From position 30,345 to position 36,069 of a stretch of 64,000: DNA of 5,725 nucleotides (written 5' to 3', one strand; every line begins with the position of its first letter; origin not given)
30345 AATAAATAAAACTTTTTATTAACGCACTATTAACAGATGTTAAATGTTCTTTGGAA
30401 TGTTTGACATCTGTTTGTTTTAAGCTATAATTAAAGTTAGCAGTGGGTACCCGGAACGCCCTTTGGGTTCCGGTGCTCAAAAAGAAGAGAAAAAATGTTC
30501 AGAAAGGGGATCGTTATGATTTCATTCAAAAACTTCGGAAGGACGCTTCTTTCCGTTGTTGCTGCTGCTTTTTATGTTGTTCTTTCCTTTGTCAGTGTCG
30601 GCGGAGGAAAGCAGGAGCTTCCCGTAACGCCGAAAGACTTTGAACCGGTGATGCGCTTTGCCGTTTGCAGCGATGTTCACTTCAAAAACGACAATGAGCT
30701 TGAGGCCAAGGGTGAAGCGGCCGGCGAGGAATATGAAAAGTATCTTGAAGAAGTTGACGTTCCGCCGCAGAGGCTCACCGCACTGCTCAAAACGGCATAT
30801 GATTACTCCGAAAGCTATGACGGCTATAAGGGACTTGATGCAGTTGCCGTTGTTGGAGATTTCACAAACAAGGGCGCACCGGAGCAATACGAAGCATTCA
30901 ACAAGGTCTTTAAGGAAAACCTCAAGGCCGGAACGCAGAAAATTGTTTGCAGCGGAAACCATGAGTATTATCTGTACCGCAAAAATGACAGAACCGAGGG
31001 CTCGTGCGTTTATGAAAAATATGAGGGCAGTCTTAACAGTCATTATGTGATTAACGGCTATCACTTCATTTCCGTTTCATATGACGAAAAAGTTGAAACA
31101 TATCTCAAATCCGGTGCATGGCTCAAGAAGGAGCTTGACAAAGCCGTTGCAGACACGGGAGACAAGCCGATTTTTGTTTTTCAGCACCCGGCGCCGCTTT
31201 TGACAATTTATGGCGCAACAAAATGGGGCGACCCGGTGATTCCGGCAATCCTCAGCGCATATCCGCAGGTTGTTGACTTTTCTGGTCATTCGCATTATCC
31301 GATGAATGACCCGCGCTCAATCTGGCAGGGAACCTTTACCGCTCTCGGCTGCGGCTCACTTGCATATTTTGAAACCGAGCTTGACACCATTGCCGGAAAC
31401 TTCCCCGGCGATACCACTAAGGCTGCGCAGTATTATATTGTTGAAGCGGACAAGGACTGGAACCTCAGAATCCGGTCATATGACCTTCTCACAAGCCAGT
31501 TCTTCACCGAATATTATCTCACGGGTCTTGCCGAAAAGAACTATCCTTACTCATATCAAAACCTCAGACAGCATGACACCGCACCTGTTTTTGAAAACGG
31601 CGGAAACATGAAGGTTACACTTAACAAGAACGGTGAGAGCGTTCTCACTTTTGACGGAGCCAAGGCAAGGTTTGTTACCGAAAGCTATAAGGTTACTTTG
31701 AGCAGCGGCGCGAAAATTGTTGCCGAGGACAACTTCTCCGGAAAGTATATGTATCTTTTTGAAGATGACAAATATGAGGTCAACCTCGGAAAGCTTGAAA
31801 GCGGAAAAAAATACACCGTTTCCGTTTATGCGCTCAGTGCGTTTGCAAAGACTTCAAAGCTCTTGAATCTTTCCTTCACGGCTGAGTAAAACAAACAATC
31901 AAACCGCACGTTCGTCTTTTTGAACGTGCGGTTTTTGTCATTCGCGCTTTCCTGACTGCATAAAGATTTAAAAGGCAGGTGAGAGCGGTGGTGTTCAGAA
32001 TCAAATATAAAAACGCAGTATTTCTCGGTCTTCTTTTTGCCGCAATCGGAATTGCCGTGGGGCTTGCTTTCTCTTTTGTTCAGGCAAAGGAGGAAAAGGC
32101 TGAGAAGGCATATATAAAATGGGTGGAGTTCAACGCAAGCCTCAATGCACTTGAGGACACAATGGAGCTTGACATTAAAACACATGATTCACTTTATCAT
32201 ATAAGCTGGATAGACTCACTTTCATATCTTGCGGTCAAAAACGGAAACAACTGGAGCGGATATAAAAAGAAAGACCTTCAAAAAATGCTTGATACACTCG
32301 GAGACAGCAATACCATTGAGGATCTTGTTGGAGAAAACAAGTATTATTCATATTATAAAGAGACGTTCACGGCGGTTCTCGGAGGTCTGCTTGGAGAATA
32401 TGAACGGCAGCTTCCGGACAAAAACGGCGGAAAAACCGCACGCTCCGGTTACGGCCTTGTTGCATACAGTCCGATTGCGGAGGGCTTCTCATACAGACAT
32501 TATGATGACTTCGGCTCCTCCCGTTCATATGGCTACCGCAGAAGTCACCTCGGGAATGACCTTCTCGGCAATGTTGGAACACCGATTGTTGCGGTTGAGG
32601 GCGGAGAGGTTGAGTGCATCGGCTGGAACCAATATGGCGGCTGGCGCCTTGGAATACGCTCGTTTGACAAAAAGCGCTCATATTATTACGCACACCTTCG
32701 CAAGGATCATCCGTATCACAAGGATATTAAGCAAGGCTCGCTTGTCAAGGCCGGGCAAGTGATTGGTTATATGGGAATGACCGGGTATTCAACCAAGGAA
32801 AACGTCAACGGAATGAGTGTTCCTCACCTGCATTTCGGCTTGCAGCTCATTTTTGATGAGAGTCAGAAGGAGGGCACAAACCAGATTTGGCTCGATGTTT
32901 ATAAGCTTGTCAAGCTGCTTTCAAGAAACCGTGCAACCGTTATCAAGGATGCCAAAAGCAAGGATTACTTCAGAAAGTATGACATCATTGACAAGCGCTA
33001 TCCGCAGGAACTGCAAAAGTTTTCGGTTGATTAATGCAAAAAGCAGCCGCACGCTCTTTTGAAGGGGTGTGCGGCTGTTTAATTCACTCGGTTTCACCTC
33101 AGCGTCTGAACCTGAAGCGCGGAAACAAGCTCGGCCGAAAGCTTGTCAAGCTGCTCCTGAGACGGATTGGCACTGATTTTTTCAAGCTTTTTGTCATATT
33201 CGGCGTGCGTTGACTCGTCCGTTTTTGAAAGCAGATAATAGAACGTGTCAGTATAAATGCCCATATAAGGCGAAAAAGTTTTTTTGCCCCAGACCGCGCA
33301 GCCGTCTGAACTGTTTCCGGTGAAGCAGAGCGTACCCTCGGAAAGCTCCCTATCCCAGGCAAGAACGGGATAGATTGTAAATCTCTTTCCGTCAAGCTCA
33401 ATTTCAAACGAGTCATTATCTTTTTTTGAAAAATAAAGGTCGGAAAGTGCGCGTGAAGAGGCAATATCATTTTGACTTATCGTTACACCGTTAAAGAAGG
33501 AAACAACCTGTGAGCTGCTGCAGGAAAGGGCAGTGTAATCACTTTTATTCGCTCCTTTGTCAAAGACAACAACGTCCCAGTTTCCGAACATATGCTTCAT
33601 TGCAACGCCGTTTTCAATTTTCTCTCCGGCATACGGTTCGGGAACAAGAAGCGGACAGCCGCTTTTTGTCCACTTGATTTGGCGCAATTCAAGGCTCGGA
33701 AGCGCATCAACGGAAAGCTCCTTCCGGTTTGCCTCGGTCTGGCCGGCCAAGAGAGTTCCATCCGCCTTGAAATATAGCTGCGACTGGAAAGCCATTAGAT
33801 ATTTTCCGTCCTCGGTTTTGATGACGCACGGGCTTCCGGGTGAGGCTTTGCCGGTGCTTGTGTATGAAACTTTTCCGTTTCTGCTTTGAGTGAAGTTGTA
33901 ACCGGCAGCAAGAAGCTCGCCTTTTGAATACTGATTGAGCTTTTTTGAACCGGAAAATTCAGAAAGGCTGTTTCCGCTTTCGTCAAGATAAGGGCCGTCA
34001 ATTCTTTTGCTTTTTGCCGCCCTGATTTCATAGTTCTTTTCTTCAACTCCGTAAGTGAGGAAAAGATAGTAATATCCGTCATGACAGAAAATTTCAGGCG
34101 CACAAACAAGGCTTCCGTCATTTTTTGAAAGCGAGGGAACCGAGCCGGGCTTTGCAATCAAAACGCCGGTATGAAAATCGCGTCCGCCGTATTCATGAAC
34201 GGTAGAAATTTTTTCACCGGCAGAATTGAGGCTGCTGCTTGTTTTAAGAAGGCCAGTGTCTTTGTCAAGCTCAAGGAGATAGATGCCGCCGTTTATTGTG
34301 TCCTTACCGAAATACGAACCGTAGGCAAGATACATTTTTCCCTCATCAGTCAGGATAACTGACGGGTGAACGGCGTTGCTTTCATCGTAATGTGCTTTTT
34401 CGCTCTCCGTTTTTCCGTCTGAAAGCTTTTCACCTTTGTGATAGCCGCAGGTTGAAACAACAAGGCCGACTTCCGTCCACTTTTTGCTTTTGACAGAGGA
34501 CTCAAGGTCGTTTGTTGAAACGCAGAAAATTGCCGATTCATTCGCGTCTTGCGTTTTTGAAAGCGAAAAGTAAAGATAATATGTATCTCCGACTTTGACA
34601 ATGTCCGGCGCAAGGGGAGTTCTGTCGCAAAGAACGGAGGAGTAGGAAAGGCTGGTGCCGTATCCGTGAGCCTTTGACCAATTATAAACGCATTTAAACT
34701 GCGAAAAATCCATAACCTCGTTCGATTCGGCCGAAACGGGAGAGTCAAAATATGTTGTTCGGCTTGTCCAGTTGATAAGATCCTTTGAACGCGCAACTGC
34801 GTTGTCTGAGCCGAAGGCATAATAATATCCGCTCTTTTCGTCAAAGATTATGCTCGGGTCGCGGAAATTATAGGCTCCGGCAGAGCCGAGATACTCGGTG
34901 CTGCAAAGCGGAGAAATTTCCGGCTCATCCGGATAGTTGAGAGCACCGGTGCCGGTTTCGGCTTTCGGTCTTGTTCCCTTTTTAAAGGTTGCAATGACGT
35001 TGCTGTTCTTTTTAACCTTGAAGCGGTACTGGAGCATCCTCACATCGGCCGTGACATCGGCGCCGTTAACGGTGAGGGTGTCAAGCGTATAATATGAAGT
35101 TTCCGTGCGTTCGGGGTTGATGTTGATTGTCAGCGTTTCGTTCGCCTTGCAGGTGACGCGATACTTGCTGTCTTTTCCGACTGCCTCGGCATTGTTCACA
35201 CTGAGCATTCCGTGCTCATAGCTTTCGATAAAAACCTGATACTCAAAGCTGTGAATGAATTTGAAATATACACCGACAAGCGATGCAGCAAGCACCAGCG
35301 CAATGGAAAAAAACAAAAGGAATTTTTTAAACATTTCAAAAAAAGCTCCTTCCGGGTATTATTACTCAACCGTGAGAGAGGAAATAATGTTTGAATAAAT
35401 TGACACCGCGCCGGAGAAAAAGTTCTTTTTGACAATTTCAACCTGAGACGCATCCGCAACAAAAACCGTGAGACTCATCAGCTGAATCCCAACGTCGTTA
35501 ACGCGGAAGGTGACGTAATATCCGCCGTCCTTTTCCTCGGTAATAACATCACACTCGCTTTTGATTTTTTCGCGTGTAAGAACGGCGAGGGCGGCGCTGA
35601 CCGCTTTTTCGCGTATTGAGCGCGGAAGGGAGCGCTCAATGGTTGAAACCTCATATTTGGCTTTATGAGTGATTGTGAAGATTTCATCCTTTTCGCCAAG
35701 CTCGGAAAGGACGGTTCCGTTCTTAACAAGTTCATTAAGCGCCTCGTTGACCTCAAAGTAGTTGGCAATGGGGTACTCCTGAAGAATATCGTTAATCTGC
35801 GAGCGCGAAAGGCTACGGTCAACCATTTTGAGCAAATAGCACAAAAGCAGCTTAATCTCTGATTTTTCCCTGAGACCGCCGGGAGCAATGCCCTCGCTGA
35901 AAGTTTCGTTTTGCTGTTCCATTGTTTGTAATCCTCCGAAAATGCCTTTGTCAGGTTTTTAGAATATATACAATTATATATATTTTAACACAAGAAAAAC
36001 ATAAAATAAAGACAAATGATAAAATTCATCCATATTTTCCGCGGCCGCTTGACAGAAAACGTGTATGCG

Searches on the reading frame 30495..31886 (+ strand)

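Call 65: search_protein_families(library=pfam, proteins=[window:30495-31886:+], max_evalue=0.001)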
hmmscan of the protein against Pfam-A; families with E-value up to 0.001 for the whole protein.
window:30495-31886:+ (464 aa): 2 families
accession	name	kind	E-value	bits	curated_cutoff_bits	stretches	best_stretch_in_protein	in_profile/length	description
PF00149.33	Metallophos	-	4.3e-11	44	21.5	1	53-269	1-191/191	Calcineurin-like phosphoesterase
PF23608.1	Ig_ILCR1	-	0.00087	19.8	27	1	378-448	14-87/114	ILCR1 Ig-like domain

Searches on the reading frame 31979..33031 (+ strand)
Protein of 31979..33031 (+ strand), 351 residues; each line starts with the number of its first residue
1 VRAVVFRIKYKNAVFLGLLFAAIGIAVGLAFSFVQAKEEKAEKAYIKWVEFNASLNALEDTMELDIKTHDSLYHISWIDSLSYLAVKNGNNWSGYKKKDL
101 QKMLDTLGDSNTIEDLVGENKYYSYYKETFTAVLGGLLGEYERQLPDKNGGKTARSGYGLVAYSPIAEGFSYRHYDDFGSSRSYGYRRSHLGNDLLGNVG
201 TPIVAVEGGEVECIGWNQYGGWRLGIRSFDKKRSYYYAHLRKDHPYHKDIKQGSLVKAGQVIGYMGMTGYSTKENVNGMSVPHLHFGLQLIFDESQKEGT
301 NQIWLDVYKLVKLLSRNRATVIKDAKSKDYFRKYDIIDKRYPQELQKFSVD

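Call 65: search_protein_families(library=pfam, proteins=[window:31979-33031:+], max_evalue=0.001)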
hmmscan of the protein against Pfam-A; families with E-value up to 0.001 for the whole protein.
window:31979-33031:+ (351 aa): 1 family
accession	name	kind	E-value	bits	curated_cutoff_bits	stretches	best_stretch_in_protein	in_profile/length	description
PF01551.29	Peptidase_M23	-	5.8e-17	62.1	28.7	1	189-289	2-88/96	Peptidase family M23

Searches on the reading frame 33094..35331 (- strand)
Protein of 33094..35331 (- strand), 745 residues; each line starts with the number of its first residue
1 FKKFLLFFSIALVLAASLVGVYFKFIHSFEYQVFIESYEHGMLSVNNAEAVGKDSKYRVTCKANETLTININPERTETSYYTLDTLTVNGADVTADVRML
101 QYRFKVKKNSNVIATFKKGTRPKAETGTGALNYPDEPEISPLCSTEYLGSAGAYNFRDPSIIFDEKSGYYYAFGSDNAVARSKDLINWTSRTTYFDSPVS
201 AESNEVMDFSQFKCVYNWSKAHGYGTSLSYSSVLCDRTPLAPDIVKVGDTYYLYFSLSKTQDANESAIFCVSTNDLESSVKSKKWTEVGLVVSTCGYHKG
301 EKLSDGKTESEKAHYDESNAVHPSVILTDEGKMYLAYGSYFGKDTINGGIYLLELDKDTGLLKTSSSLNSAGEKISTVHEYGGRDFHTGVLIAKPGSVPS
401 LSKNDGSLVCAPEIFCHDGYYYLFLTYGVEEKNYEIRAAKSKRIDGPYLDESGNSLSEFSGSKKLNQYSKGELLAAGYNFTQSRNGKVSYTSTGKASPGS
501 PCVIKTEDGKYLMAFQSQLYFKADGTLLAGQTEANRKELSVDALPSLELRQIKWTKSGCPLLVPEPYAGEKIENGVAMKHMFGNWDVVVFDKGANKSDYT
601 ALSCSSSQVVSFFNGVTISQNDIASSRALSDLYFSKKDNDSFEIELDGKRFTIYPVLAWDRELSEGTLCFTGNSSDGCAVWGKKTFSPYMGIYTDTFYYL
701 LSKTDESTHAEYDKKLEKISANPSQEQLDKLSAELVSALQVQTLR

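Call 65: search_protein_families(library=pfam, proteins=[window:33094-35331:-], max_evalue=0.001)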
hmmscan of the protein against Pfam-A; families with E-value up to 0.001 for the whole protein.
window:33094-35331:- (745 aa): 3 families
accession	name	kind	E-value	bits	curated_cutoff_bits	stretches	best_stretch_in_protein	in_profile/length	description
PF04616.20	Glyco_hydro_43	-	1.8e-22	80.5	32.2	1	156-471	10-243/288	Glycosyl hydrolases family 43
PF16369.11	GH43_C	-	2.8e-09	37.8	23.4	1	564-682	1-100/100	C-terminal lipocalin-like domain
PF00251.26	Glyco_hydro_32N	-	0.00075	19.6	22.1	0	152-214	127-196/307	Glycosyl hydrolases family 32 N-terminal domain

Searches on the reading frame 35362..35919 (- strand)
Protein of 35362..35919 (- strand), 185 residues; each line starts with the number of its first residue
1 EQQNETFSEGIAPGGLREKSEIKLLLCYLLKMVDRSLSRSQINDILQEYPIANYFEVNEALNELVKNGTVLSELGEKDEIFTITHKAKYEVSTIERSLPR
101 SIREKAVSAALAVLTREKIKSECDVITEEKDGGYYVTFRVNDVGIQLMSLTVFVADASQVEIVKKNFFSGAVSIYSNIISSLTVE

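Call 65: search_protein_families(library=pfam, proteins=[window:35362-35919:-], max_evalue=0.001)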
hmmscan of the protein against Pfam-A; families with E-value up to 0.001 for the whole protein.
window:35362-35919:- (185 aa): 1 family
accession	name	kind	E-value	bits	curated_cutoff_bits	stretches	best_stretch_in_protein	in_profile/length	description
PF14277.12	DUF4364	-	3.9e-37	128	26.9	1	22-182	1-162/162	Domain of unknown function (DUF4364)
